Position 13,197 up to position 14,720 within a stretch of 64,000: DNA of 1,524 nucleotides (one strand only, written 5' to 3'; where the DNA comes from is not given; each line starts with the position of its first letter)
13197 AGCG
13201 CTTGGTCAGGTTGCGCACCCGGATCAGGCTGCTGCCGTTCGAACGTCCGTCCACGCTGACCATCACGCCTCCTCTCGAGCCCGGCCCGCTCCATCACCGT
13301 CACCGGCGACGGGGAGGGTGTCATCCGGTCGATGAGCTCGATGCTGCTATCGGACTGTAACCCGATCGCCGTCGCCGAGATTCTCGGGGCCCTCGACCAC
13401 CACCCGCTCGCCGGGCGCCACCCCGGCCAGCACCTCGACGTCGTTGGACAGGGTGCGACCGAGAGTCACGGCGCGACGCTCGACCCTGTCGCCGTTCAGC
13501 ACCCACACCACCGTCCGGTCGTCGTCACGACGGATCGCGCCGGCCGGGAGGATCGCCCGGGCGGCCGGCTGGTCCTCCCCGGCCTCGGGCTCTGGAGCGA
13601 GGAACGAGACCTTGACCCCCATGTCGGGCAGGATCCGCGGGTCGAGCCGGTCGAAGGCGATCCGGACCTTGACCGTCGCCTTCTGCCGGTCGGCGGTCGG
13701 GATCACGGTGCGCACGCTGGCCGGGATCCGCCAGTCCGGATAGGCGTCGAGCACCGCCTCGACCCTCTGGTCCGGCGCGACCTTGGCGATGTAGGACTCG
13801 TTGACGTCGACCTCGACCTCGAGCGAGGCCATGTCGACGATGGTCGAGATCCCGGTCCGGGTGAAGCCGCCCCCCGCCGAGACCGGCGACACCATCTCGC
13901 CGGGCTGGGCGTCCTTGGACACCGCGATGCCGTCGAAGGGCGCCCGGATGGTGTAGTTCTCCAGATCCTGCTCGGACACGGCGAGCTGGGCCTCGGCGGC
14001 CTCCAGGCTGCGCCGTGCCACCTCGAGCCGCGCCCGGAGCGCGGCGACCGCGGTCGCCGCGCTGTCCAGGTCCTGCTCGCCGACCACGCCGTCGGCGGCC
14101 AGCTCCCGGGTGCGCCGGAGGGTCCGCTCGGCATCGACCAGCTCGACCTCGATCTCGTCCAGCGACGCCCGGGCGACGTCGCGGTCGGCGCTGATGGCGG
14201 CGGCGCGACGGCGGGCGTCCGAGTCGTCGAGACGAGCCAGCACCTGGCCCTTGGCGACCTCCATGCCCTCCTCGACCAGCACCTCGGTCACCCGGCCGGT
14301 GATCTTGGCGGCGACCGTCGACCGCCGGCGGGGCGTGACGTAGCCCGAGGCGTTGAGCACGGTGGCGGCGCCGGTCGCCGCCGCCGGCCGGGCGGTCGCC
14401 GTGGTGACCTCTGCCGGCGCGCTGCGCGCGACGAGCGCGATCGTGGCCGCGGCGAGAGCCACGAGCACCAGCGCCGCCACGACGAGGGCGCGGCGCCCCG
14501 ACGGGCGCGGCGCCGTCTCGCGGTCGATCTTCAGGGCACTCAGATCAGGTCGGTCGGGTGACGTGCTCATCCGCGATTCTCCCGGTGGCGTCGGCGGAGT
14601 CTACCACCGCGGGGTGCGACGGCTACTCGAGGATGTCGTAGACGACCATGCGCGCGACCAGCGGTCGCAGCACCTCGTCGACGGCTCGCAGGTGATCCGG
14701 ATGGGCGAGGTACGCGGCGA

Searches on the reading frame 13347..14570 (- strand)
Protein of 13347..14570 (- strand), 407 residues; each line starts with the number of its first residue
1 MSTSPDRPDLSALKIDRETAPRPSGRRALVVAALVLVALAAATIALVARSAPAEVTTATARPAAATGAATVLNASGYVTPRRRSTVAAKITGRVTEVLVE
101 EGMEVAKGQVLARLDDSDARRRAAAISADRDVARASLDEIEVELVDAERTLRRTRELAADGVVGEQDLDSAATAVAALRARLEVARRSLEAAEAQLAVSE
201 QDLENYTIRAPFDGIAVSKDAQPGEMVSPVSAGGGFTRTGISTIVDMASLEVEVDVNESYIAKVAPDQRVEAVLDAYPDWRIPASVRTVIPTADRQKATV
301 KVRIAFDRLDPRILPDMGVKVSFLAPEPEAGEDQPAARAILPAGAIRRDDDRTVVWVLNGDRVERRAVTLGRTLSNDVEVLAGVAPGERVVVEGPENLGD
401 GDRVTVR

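Call 30: find_encoding_contigs(protein=window:13347-14570:-, flank=10000, max_places=5)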
Protein window:13347-14570:- (407 aa): no gene with exactly this product is on record in the collection.
